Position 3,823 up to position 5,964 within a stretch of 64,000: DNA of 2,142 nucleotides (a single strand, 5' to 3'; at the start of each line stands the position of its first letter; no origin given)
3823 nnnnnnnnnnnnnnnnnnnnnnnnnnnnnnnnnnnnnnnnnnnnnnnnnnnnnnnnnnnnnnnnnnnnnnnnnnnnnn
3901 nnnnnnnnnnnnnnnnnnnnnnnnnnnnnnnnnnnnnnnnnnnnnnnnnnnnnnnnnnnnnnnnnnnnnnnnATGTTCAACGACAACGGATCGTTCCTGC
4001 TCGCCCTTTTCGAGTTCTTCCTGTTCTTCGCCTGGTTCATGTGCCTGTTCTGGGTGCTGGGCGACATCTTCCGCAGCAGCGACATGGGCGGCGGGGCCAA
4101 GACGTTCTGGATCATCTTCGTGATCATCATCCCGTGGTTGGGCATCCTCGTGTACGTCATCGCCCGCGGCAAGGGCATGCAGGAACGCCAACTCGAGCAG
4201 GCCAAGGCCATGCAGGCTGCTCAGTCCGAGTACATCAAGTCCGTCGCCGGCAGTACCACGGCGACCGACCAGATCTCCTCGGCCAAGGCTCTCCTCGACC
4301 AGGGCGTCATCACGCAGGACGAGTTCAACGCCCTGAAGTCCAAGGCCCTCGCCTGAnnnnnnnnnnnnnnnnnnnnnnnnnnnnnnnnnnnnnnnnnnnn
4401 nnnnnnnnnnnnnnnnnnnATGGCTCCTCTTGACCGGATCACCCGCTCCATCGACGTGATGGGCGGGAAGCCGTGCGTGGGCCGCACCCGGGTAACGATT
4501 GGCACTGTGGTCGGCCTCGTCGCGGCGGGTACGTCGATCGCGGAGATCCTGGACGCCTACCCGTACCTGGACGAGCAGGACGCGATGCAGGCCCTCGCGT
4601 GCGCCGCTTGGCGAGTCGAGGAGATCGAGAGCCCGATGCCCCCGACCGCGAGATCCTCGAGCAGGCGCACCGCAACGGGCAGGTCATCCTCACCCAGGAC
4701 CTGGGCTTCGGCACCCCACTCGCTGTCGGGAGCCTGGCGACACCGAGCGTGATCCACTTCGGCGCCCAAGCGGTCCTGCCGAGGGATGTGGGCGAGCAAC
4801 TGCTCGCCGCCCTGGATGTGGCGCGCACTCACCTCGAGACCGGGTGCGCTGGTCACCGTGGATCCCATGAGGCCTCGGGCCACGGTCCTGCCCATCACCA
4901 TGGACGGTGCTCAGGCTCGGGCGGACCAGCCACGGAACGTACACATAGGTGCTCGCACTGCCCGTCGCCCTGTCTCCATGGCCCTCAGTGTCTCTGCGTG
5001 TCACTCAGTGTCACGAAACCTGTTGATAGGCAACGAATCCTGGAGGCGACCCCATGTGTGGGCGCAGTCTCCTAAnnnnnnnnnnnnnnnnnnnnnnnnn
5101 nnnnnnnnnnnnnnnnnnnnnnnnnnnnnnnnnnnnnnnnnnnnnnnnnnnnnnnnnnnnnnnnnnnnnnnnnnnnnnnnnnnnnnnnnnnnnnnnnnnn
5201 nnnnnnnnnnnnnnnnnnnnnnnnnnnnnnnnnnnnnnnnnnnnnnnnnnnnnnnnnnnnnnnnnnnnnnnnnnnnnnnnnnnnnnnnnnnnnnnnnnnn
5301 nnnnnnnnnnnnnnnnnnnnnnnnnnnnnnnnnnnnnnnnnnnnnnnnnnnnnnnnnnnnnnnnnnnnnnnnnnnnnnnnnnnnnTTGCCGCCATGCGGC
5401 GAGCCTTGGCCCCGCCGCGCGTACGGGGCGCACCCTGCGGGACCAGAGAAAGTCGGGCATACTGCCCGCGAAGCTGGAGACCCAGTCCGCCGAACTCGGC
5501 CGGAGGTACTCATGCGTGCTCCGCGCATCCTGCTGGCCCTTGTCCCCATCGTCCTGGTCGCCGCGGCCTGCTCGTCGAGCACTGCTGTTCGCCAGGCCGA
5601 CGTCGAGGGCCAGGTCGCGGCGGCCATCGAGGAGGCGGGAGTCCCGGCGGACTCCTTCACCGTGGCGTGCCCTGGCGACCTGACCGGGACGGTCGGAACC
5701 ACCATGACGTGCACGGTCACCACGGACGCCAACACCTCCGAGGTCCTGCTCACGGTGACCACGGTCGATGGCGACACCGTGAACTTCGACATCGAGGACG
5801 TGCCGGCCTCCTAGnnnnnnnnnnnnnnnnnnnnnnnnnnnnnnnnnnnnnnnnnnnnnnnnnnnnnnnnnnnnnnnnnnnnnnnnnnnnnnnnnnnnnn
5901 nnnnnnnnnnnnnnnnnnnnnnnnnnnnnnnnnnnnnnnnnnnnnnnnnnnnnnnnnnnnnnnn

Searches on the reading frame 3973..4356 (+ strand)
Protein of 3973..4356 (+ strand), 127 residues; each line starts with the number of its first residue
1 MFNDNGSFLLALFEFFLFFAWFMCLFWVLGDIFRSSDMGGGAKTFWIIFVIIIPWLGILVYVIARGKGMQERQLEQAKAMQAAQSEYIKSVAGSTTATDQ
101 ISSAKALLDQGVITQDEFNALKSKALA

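Call 22: search_protein_families(library=pfam, proteins=[window:3973-4356:+], max_evalue=0.01)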
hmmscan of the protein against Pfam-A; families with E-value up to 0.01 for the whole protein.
window:3973-4356:+ (127 aa): 2 families
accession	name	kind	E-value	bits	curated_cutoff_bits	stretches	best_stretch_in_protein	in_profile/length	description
PF09851.14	SHOCT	-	3.2e-07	30.3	27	1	99-126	1-28/28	Short C-terminal domain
PF13396.11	PLDc_N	-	2.8e-06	27.6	23.3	1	20-65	2-41/42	Phospholipase_D-nuclease N-terminal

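Call 66: find_encoding_contigs(protein=window:3973-4356:+, flank=6000, max_places=10)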
Protein window:3973-4356:+ (127 aa): no gene with exactly this product is on record in the collection.

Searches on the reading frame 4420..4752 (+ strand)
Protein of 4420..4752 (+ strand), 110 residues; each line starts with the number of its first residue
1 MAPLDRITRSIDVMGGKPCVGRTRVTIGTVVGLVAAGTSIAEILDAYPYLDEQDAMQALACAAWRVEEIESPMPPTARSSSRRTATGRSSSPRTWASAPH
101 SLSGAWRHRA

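Call 22: search_protein_families(library=pfam, proteins=[window:4420-4752:+], max_evalue=0.01)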
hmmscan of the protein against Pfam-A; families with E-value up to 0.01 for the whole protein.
window:4420-4752:+ (110 aa): 1 family
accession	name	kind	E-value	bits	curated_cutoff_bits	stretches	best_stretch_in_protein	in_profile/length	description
PF04255.20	DUF433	-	7.1e-18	64.6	23.6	1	7-60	1-54/56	Protein of unknown function (DUF433)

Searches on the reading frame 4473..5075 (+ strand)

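Call 22: search_protein_families(library=pfam, proteins=[window:4473-5075:+], max_evalue=0.01)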
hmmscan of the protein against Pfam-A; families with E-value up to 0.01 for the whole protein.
window:4473-5075:+ (200 aa): 1 family
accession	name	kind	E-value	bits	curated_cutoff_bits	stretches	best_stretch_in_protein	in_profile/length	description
PF18480.7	DUF5615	-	1.2e-07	32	23.8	1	37-120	18-98/110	Domain of unknown function (DUF5615)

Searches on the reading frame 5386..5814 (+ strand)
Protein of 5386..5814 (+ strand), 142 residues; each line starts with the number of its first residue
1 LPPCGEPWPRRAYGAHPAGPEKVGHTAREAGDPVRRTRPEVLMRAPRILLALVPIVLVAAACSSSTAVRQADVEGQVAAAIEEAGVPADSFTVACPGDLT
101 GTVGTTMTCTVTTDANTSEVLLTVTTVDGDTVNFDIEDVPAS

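Call 22: search_protein_families(library=pfam, proteins=[window:5386-5814:+], max_evalue=0.01)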
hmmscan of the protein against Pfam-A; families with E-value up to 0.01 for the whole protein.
window:5386-5814:+ (142 aa): 1 family
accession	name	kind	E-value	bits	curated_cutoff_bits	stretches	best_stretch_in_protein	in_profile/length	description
PF14230.11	DUF4333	-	5.3e-12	46.2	27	1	58-129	2-78/78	Domain of unknown function (DUF4333)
